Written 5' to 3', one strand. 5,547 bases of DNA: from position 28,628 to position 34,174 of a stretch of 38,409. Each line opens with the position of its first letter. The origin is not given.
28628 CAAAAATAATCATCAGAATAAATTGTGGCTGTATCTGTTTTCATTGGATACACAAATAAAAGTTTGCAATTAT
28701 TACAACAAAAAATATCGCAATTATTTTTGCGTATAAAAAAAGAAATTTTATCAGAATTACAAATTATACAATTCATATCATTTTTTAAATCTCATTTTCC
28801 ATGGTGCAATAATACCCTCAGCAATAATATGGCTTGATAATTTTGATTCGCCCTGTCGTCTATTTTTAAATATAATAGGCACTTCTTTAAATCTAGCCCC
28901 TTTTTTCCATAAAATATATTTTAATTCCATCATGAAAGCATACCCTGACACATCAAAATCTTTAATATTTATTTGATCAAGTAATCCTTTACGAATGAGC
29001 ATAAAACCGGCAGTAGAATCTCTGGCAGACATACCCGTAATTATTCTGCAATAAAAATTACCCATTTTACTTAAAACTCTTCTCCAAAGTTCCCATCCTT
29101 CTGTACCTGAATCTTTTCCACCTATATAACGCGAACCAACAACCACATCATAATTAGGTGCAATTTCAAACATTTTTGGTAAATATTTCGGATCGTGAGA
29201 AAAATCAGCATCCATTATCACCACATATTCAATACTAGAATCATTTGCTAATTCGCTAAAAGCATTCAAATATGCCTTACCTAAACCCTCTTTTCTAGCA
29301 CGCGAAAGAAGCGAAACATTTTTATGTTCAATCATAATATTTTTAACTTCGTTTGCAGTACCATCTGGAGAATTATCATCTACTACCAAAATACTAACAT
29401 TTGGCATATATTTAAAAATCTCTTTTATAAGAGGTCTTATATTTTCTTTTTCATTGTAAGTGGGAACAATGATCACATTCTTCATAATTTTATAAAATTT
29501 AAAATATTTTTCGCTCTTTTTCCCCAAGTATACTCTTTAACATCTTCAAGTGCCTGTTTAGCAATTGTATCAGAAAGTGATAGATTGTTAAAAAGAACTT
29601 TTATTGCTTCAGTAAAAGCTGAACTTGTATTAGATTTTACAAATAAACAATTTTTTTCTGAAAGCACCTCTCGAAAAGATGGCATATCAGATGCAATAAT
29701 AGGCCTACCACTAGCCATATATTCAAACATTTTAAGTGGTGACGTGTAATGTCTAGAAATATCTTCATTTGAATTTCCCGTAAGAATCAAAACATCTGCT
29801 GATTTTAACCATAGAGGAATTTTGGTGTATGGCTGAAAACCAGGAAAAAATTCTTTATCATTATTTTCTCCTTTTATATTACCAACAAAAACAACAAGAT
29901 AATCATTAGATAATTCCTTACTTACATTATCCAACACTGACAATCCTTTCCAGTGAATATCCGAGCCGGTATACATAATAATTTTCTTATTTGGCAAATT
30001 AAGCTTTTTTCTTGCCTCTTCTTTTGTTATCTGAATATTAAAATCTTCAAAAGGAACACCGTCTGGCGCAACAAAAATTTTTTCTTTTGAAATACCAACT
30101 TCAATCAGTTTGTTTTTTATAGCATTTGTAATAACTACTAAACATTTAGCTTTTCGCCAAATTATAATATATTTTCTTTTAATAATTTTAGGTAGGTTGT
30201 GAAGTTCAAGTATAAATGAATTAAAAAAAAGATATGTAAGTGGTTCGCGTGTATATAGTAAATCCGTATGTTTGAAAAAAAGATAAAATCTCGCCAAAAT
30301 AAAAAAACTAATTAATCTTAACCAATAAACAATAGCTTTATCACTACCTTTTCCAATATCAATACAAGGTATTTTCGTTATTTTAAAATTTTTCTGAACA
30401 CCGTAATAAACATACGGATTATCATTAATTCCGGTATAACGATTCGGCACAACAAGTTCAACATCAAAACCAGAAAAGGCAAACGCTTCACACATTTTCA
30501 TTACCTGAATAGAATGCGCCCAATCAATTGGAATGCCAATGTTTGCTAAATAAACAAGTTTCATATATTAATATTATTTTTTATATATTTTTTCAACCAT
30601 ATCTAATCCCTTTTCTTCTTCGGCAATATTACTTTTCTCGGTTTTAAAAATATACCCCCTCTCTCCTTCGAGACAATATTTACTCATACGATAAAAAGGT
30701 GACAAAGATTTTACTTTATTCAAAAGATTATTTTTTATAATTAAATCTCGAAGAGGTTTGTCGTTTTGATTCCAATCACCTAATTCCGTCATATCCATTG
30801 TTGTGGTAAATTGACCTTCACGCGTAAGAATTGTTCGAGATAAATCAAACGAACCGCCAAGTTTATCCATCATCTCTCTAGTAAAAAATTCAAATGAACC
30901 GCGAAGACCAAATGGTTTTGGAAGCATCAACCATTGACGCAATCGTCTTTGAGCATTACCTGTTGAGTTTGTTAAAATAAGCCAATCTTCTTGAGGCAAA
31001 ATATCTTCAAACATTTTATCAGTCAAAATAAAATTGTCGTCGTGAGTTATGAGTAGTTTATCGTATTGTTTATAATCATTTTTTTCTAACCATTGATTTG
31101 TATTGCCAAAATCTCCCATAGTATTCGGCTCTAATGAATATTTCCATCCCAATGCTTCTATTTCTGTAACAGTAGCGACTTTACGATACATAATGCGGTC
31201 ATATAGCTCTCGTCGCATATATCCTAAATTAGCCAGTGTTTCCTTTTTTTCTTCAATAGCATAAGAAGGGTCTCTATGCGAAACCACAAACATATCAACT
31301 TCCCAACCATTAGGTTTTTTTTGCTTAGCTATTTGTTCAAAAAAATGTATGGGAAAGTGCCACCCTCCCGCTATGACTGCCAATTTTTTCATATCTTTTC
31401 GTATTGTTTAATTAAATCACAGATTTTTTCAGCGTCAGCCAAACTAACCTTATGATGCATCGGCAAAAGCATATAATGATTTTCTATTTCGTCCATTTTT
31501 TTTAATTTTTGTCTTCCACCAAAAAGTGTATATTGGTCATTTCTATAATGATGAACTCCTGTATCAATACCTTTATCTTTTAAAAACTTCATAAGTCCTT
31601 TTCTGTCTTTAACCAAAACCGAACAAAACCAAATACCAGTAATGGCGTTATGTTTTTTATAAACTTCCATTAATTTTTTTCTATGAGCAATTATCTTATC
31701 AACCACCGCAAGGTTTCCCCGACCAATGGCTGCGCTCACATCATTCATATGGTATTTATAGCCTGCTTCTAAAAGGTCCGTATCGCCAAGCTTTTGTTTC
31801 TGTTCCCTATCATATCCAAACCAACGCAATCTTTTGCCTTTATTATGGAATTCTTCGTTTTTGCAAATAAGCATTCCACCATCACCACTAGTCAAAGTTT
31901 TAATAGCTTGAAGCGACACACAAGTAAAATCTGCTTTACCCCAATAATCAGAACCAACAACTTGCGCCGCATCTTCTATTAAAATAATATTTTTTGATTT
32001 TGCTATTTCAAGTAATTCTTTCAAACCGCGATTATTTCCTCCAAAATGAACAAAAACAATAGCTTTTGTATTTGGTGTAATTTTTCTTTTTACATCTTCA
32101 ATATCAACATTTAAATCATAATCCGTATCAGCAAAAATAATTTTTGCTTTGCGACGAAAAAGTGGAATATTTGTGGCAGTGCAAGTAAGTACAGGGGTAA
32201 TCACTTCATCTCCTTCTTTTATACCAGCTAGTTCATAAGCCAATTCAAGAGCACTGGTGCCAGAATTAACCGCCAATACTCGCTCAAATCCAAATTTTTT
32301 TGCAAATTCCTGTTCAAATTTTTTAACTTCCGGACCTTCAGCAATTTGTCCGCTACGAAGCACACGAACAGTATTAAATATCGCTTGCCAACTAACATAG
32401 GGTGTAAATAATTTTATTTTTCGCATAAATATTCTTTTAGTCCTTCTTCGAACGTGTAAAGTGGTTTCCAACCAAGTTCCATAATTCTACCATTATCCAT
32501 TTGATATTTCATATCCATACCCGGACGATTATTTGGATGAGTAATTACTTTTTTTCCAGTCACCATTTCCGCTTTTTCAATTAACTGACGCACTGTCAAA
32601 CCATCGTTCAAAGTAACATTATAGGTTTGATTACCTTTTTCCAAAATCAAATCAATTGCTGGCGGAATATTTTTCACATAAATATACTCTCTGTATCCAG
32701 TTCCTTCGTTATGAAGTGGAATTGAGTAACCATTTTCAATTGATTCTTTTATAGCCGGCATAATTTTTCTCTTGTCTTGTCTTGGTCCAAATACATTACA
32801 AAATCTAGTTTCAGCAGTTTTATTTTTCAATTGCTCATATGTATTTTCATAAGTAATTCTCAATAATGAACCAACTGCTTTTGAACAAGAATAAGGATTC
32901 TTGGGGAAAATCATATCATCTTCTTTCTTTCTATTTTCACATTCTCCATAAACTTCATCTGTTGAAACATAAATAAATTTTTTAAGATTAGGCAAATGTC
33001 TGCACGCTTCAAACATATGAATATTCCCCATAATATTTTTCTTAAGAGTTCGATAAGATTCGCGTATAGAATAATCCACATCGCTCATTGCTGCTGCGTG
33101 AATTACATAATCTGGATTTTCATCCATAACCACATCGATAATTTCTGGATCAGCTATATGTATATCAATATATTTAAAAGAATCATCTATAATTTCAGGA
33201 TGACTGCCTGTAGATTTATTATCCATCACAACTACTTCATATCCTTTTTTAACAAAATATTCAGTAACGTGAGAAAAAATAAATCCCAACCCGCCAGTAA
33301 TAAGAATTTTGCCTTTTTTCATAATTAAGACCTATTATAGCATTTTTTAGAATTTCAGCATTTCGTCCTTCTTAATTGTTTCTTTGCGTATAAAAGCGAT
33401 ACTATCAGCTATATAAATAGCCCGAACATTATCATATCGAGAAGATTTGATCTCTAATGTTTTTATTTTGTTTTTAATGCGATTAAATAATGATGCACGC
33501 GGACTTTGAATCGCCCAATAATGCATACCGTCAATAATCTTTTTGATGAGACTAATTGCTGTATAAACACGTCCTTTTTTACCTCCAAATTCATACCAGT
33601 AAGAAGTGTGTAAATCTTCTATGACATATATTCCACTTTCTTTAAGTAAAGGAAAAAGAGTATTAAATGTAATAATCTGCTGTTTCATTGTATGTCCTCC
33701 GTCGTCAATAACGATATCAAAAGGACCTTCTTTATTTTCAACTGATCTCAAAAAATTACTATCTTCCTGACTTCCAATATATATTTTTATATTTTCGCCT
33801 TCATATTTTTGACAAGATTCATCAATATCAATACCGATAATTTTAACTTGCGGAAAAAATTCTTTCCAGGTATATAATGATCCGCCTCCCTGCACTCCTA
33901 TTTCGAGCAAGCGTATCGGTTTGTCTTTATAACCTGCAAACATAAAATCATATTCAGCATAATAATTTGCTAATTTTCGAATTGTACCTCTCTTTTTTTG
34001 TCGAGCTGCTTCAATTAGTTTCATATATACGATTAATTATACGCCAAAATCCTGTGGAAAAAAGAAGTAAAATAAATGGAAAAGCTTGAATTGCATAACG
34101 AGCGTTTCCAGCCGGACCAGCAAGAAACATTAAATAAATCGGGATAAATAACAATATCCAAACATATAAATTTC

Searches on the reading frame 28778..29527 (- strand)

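Call 6: search_protein_families(library=pfam, proteins=[window:28778-29527:-], max_evalue=0.001)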
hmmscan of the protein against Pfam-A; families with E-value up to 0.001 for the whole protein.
window:28778-29527:- (249 aa): 3 families
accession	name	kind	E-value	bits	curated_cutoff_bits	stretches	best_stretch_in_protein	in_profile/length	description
PF00535.33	Glycos_transf_2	-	1.1e-29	103.9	23.3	1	19-185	2-166/168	Glycosyl transferase family 2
PF13641.12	Glyco_tranf_2_3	-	9e-10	39.4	27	1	19-212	5-200/230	Glycosyltransferase like family 2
PF10111.15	Glyco_tranf_2_2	-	1e-06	28.9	27.3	1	19-123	2-106/276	Glycosyltransferase like family 2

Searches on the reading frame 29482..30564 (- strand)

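Call 6: search_protein_families(library=pfam, proteins=[window:29482-30564:-], max_evalue=0.001)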
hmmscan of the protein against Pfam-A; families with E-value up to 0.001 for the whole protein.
window:29482-30564:- (360 aa): 4 families
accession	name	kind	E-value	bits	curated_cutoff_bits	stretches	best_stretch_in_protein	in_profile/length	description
PF00534.26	Glycos_transf_1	-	4e-15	56.2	26.4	1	181-338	2-169/172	Glycosyl transferases group 1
PF13692.12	Glyco_trans_1_4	-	3e-12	47.4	27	1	194-327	2-142/142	Glycosyl transferases group 1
PF13524.12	Glyco_trans_1_2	-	6.8e-08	33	25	1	246-356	37-144/144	Glycosyl transferase-like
PF13439.12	Glyco_transf_4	-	0.00012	22.6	28.5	1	21-171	8-167/170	Glycosyltransferase Family 4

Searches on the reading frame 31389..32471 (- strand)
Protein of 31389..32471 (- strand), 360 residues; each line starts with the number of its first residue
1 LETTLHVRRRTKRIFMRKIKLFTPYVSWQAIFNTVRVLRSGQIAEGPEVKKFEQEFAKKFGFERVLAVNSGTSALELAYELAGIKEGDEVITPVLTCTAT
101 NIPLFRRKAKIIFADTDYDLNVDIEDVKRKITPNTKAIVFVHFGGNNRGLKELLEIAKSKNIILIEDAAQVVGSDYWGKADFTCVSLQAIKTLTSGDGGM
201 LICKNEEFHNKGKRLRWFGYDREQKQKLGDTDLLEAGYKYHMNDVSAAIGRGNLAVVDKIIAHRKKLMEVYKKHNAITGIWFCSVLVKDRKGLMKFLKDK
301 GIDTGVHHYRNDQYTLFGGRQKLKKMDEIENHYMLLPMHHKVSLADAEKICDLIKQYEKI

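Call 6: search_protein_families(library=pfam, proteins=[window:31389-32471:-], max_evalue=0.001)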
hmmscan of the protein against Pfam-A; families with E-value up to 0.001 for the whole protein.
window:31389-32471:- (360 aa): 5 families
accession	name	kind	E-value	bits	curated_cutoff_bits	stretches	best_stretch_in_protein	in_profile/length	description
PF01041.23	DegT_DnrJ_EryC1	-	5.7e-74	249.9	19.8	1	35-354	12-359/360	DegT/DnrJ/EryC1/StrS aminotransferase family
PF00266.25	Aminotran_5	-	6.4e-08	32.4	21.5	1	63-176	59-184/371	Aminotransferase class-V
PF01053.26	Cys_Met_Meta_PP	-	2.7e-05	23.4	27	1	47-167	52-173/381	Cys/Met metabolism PLP-dependent enzyme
PF01212.27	Beta_elim_lyase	-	0.00015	21.7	27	1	43-169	28-170/288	Beta-eliminating lyase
PF00155.27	Aminotran_1_2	-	0.00087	19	19.7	0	50-169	45-187/361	Aminotransferase class I and II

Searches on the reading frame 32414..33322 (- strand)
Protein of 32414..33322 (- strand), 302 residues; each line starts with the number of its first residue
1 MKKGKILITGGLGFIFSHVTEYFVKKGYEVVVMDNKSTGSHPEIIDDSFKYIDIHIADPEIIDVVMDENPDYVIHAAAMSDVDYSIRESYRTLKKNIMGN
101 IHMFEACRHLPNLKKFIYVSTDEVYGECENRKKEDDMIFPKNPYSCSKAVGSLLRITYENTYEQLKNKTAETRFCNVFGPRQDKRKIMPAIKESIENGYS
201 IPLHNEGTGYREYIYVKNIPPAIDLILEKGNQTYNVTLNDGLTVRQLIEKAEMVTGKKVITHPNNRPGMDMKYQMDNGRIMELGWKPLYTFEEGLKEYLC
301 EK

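Call 6: search_protein_families(library=pfam, proteins=[window:32414-33322:-], max_evalue=0.001)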
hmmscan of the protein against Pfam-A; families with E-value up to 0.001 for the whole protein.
window:32414-33322:- (302 aa): 6 families
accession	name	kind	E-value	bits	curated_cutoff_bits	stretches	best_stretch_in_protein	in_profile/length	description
PF16363.11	GDP_Man_Dehyd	-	9.7e-48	163.7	27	1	7-297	1-331/332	GDP-mannose 4,6 dehydratase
PF01370.27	Epimerase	-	4.6e-46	157.6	20.9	1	6-236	1-239/240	NAD dependent epimerase/dehydratase family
PF02719.21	Polysacc_synt_2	-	1.7e-15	57.4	20.2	1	6-232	1-219/293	Polysaccharide biosynthesis protein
PF04321.23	RmlD_sub_bind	-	1.9e-14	53.9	27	1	5-151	2-132/287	RmlD substrate binding domain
PF01073.25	3Beta_HSD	-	2.8e-14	53.2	22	1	7-222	1-224/280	3-beta hydroxysteroid dehydrogenase/isomerase family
PF07993.18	NAD_binding_4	-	1.1e-08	35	20.1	1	68-199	87-177/258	Male sterility protein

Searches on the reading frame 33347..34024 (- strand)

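Call 6: search_protein_families(library=pfam, proteins=[window:33347-34024:-], max_evalue=0.001)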
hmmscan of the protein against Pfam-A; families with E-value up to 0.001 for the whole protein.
window:33347-34024:- (225 aa): 3 families
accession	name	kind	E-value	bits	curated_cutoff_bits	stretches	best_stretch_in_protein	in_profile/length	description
PF13578.12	Methyltransf_24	-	3.5e-05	25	26.3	1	40-137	1-104/105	Methyltransferase domain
PF13847.12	Methyltransf_31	-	7.8e-05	22.8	27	1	37-140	5-114/145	Methyltransferase domain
PF13489.12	Methyltransf_23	-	0.00052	20.2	27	1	29-180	16-145/164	Methyltransferase domain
